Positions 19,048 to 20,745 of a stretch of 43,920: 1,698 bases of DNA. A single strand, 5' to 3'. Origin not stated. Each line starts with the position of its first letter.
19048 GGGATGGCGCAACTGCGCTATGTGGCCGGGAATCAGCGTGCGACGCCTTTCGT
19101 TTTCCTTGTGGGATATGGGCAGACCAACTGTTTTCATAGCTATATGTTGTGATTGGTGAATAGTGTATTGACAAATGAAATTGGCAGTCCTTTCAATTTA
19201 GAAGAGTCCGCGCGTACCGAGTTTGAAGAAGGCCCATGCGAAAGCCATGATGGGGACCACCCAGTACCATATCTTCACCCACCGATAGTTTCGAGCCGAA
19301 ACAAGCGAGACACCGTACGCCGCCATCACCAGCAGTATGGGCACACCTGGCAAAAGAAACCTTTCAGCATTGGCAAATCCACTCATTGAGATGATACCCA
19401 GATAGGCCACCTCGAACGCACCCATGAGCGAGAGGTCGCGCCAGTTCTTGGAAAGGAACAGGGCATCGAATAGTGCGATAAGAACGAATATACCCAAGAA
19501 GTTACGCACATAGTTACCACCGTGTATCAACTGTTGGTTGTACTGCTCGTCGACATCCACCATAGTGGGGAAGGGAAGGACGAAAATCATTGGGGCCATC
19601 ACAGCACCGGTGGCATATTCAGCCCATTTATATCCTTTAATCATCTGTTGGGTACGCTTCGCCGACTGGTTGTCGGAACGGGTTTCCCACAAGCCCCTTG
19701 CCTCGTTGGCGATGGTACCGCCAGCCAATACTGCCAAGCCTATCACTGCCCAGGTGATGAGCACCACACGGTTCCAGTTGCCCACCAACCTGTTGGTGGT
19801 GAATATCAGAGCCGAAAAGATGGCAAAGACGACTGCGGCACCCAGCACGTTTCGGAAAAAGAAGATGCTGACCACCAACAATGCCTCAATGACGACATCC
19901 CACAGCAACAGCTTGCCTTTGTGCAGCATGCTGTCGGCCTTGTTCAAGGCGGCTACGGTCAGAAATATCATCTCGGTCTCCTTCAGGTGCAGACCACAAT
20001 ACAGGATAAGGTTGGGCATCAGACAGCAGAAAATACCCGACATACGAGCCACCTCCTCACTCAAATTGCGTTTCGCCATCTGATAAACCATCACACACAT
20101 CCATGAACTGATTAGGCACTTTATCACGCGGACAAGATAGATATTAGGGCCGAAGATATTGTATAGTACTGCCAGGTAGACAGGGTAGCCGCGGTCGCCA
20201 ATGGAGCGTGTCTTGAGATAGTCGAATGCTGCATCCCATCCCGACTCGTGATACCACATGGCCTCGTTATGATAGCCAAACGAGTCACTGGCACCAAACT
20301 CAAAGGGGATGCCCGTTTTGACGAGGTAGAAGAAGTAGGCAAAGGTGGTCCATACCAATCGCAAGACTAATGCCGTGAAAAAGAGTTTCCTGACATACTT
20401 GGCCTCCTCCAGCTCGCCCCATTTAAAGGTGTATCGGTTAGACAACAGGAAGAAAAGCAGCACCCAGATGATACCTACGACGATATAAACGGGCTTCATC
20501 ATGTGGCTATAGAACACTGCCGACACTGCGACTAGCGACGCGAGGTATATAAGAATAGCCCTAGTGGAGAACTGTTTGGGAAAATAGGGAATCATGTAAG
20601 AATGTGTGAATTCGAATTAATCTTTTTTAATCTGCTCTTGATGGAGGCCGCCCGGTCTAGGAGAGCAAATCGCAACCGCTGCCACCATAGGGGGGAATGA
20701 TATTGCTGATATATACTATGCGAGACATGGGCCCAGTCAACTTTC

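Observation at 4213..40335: Self-contained 36-kb, 33-gene glycan locus with both ABC (Wzm/Wzt) and Wza/Wzc export components but no Wzx or clear Wzy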

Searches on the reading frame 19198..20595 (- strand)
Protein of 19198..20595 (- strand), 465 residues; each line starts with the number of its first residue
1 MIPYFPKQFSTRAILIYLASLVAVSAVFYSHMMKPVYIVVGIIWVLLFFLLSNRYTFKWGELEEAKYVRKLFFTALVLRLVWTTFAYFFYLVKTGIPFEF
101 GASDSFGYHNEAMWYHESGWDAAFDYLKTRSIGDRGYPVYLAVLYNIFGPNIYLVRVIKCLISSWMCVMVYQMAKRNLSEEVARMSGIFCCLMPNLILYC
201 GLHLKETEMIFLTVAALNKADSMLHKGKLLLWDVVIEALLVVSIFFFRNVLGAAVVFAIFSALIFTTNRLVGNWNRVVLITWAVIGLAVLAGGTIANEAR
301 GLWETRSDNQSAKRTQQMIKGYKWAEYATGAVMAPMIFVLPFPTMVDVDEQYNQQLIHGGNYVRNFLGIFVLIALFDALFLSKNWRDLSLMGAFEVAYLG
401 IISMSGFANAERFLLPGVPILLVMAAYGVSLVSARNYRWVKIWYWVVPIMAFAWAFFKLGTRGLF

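Call 4: search_protein_families(library=pfam, proteins=[window:19198-20595:-], max_evalue=0.01)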
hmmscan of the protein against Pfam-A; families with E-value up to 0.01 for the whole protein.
window:19198-20595:- (465 aa): 2 families
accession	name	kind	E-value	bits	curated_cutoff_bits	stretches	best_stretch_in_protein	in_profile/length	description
PF03901.23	Glyco_transf_22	-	6.8e-05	22.7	23.8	2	152-286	80-219/414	Alg9-like mannosyltransferase family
PF13231.12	PMT_2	-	0.0093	16.6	26.1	1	141-289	10-153/160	Dolichyl-phosphate-mannose-protein mannosyltransferase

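Call 8: search_protein_families(library=ncbifam, proteins=[window:19198-20595:-], max_evalue=0.01)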
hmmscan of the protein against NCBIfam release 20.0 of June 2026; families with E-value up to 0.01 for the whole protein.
window:19198-20595:- (465 aa): 0 families

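Call 23: find_related_loci(query=window:19198-20595:-, collection=genome_contigs, flank=10000)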
Query window:19198-20595:- (465 aa) in genome_contigs; peptide patterns used: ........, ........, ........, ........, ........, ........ (x = any residue, [..] = any of these).
17 stretches matched a pattern; 2 encode a relative of the query (tblastn E <= 1e-3); 2 distinct loci.
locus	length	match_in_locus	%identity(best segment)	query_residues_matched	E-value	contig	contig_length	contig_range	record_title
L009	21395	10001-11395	82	1-465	0e+0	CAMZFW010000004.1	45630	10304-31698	MAG TPA_asm: uncultured Bacteroidales bacterium isolate SRR10912534_bin.42_metaWRAP_v1.3_MAG genome assembly, contig: ER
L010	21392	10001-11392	80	1-464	0e+0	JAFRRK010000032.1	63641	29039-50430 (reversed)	MAG: Bacteroidales bacterium isolate RGIG2732 Goat_Omasum-4__c255161, whole genome shotgun sequence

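Call 28: search_protein_families(library=pfam, proteins=[L010:131-1633:+, L010:1868-3310:+, L010:3273-4298:+, L010:4295-4711:+, L010:5545-6612:+, L010:6609-7277:+, L009:322-1617:+, L009:2186-2956:+, L009:3841-5379:+, L009:5625-6695:+], max_evalue=0.01)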
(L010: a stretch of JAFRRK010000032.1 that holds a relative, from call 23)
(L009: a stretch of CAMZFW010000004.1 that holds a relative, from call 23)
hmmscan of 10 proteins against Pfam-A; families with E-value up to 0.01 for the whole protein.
L010:131-1633:+ (500 aa): 1 family
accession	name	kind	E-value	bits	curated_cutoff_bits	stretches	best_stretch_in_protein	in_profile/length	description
PF00501.34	AMP-binding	-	1.2e-58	199.2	29.9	1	18-358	6-384/384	AMP-binding enzyme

L010:1868-3310:+ (480 aa): 1 family
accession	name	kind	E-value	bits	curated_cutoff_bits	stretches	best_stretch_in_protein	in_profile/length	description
PF03062.24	MBOAT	-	2e-20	73.8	27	1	151-377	78-321/337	MBOAT, membrane-bound O-acyltransferase family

L010:3273-4298:+ (341 aa): 0 families

L010:4295-4711:+ (138 aa): 4 families
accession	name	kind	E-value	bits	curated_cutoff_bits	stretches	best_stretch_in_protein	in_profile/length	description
PF13669.12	Glyoxalase_4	-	1.5e-18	67.5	27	1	8-119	1-109/109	Glyoxalase/Bleomycin resistance protein/Dioxygenase superfamily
PF00903.31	Glyoxalase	-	2.1e-06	28.6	20.6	1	7-101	2-94/121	Glyoxalase/Bleomycin resistance protein/Dioxygenase superfamily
PF13468.12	Glyoxalase_3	-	0.0015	19.1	25.1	1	7-115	1-111/176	Glyoxalase-like domain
PF22677.2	Ble-like_N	-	0.0026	17.9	24.5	0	14-36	9-31/41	Bleomycin resistance protein-like N-terminal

L010:5545-6612:+ (355 aa): 1 family
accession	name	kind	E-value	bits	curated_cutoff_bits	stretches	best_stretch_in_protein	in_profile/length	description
PF00583.31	Acetyltransf_1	-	0.00096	19.9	20.7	0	53-111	35-87/116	Acetyltransferase (GNAT) family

L010:6609-7277:+ (222 aa): 1 family
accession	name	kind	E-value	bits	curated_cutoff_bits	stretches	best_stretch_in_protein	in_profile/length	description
PF08942.16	DUF1919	-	3.9e-49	167.3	25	1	23-209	12-196/196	Domain of unknown function (DUF1919)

L009:322-1617:+ (431 aa): 2 families
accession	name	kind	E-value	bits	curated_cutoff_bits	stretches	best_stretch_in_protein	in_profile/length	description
PF00535.33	Glycos_transf_2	-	4.9e-18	66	23.3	1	88-213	1-115/168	Glycosyl transferase family 2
PF13641.12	Glyco_tranf_2_3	-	3.6e-07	30.9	27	1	87-250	3-149/230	Glycosyltransferase like family 2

L009:2186-2956:+ (256 aa): 1 family
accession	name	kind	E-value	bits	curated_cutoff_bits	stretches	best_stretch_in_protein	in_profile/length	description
PF08889.16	WbqC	-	2.7e-63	214.2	21.3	1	7-247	1-217/218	WbqC-like protein family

L009:3841-5379:+ (512 aa): 1 family
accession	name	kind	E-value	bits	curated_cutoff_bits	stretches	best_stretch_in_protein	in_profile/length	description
PF00501.34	AMP-binding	-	1.5e-62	212.1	29.9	1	23-368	2-384/384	AMP-binding enzyme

L009:5625-6695:+ (356 aa): 1 family
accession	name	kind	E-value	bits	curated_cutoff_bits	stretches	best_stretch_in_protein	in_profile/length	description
PF00583.31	Acetyltransf_1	-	0.00032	21.4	20.7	0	51-113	32-88/116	Acetyltransferase (GNAT) family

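Call 32: find_related_loci(query=A1, collection=metagenome_contigs, flank=10000)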
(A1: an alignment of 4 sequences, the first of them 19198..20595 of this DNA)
Query A1 (465 aa) in metagenome_contigs; peptide patterns used: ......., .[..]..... (x = any residue, [..] = any of these).
600 stretches matched a pattern (row limit reached: there are more); 96 encode a relative of the query (tblastn E <= 1e-3); the best 80 are kept; 80 distinct loci.
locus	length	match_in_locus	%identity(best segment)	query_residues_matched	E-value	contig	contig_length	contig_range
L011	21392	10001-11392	85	1-464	0e+0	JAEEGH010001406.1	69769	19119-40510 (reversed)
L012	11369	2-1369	84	9-464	0e+0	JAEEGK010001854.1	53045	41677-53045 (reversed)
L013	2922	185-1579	80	1-465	0e+0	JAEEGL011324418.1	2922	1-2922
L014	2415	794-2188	79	1-465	0e+0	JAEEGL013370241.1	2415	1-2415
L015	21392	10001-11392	65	1-464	0e+0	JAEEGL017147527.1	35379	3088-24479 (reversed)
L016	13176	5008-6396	65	2-464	0e+0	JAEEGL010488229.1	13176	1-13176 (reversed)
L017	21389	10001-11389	61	1-464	0e+0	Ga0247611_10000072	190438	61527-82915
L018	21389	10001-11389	61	1-464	0e+0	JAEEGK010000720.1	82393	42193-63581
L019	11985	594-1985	59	1-464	0e+0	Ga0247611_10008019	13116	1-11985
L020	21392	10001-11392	59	1-464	0e+0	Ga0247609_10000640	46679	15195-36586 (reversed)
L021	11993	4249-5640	59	1-464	0e+0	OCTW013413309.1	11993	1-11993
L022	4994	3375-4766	61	1-464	0e+0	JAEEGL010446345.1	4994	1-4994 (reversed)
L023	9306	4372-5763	59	1-464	0e+0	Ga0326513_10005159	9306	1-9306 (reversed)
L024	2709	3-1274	63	41-464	0e+0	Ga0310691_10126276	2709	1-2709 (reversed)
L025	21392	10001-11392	58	1-464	0e+0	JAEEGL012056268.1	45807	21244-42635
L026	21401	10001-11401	56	1-465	3e-179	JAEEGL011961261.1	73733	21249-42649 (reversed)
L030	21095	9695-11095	56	1-465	2e-174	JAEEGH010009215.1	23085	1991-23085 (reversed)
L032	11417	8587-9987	55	1-465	2e-170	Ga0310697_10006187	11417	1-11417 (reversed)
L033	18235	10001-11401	55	1-465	5e-178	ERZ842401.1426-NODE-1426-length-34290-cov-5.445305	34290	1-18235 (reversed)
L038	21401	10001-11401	56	1-465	5e-168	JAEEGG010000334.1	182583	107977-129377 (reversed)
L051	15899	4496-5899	49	1-465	7e-153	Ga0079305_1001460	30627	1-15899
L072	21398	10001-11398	54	1-464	5e-167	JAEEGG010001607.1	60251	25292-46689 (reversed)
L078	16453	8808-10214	39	1-464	4e-101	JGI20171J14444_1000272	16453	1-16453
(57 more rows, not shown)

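Call 36: search_protein_families(library=pfam, proteins=[L030:5577-6716:+, L032:4707-5891:+, L038:6241-7317:+, L033:4372-5418:+, L051:196-1053:+, L072:8321-9283:+, L078:3579-4556:-, L026:3285-4691:+], max_evalue=1)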
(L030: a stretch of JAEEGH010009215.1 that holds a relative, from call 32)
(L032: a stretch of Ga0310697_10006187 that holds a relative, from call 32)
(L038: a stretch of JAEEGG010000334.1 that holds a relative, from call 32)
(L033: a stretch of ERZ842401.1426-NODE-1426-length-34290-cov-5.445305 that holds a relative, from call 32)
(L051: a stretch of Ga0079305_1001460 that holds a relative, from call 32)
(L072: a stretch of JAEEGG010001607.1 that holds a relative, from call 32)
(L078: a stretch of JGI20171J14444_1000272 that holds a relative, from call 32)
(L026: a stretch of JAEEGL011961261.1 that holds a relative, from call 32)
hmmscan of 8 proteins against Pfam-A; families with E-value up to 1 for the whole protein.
L030:5577-6716:+ (379 aa): 1 family
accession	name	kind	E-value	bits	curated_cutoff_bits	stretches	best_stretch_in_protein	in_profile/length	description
PF01757.29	Acyl_transf_3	-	5.9e-32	111.4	31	1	29-355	2-326/326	Acyltransferase domain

L032:4707-5891:+ (394 aa): 2 families
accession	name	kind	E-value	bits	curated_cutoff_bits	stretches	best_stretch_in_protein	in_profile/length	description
PF01757.29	Acyl_transf_3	-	1e-31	110.6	31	1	44-369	2-325/326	Acyltransferase domain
PF06942.17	GlpM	-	0.011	16.6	25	1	293-369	30-106/107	GlpM protein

L038:6241-7317:+ (358 aa): 1 family
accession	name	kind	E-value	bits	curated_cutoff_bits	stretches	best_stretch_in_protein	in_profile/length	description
PF01757.29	Acyl_transf_3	-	1e-33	117.3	31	1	8-333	2-325/326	Acyltransferase domain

L033:4372-5418:+ (348 aa): 1 family
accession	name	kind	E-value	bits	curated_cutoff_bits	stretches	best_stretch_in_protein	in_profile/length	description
PF01757.29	Acyl_transf_3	-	9.7e-20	71.3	31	1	32-337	4-324/326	Acyltransferase domain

L051:196-1053:+ (285 aa): 1 family
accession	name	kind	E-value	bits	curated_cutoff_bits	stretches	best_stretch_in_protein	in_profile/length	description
PF01757.29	Acyl_transf_3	-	5.1e-10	39.4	31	1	1-275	48-325/326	Acyltransferase domain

L072:8321-9283:+ (320 aa): 1 family
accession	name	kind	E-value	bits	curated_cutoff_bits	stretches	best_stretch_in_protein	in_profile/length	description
PF01757.29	Acyl_transf_3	-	9.9e-28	97.6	31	1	14-303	3-319/326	Acyltransferase domain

L078:3579-4556:- (325 aa): 1 family
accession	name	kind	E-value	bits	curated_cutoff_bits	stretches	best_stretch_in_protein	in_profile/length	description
PF01757.29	Acyl_transf_3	-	5.5e-22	78.7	31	1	9-308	2-324/326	Acyltransferase domain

L026:3285-4691:+ (468 aa): 2 families
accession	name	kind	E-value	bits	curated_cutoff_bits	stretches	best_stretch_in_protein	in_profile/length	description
PF03062.24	MBOAT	-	2.3e-29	103.2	27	1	146-338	81-293/337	MBOAT, membrane-bound O-acyltransferase family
PF11676.13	DUF3272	-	0.061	14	25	0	48-80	5-37/61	Protein of unknown function (DUF3272)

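Call 39: search_solved_structures(query=A2, max_evalue=10, show_alignments=2)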
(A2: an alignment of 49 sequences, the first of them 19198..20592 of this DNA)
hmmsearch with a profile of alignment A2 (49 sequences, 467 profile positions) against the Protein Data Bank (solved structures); distinct sequences matched with E-value up to 10: 0.

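Call 41: search_protein_families(library=pfam, alignment_id=A2, max_evalue=0.01)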
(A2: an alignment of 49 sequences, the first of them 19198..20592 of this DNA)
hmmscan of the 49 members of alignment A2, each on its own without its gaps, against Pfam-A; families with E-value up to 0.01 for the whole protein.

A. member 1, window:19198-20592:- (464 aa): 2 families
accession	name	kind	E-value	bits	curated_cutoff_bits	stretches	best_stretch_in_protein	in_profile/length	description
PF03901.23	Glyco_transf_22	-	6.1e-05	22.8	23.8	2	151-285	80-219/414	Alg9-like mannosyltransferase family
PF13231.12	PMT_2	-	0.0092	16.6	26.1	1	140-288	10-153/160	Dolichyl-phosphate-mannose-protein mannosyltransferase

B. families by the number of members that match (of 49 scanned): 9 families
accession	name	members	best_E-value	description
PF13231.12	PMT_2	37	2.1e-08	Dolichyl-phosphate-mannose-protein mannosyltransferase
PF03901.23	Glyco_transf_22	28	5.3e-07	Alg9-like mannosyltransferase family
PF14897.12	EpsG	1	0.00018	EpsG family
PF13727.12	CoA_binding_3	1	0.0017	CoA-binding domain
PF19053.6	EccD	1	0.0018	EccD-like transmembrane domain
PF08009.16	CDP-OH_P_tran_2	1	0.0028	CDP-alcohol phosphatidyltransferase 2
PF13398.12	Peptidase_M50B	1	0.0053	Peptidase M50B-like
PF03694.18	Erg28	1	0.0065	Erg28 like protein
PF07332.16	Phage_holin_3_6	1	0.008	Putative Actinobacterial Holin-X, holin superfamily III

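Call 70: predict_structure(protein=window:19198-20595:-)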
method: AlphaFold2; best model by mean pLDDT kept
length: 465 residues; sequences in the alignment: 1
mean_pLDDT: 42.7   pTM: 0.24
mean pLDDT of the five models: 42.7, 42.0, 38.4, 37.3, 36.8
residues with pLDDT >= 90: 0; 70-90: 0; 50-70: 33; < 50: 432
segments of 3 or more residues with pLDDT < 50: 1-9, 11-13, 15-17, 23-25, 27-33, 38-40, 49-229, 231-272, 274-308, 310-421, 427-435, 456-465
pLDDT, mean of each block of 10 residues (from residue 1): 42 48 47 45 51 44 46 46 44 38 34 39 38 36 37 40 44 43 41 38 39 44 45 45 41 44 43 45 45 44 46 43 40 32 34 41 43 46 46 46 39 43 50 49 50 47 37
secondary structure, 60 per line:
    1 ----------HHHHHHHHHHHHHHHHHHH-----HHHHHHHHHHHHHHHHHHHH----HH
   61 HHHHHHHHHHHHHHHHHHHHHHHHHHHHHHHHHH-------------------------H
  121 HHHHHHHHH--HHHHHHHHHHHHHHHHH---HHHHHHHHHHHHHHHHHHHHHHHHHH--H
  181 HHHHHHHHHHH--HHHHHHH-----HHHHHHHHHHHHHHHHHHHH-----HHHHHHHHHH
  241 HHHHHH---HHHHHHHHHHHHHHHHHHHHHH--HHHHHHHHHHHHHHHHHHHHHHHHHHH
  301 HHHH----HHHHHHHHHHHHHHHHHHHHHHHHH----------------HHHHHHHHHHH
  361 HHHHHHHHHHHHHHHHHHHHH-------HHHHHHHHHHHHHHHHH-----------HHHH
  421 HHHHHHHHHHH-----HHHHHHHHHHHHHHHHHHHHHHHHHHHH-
elements in order: H11-29 H35-54 H59-94 H120-129 H132-148 H152-177 H180-191 H194-200 H206-225 H231-246 H250-271 H274-304 H309-333 H350-381 H389-405 H417-431 H437-464
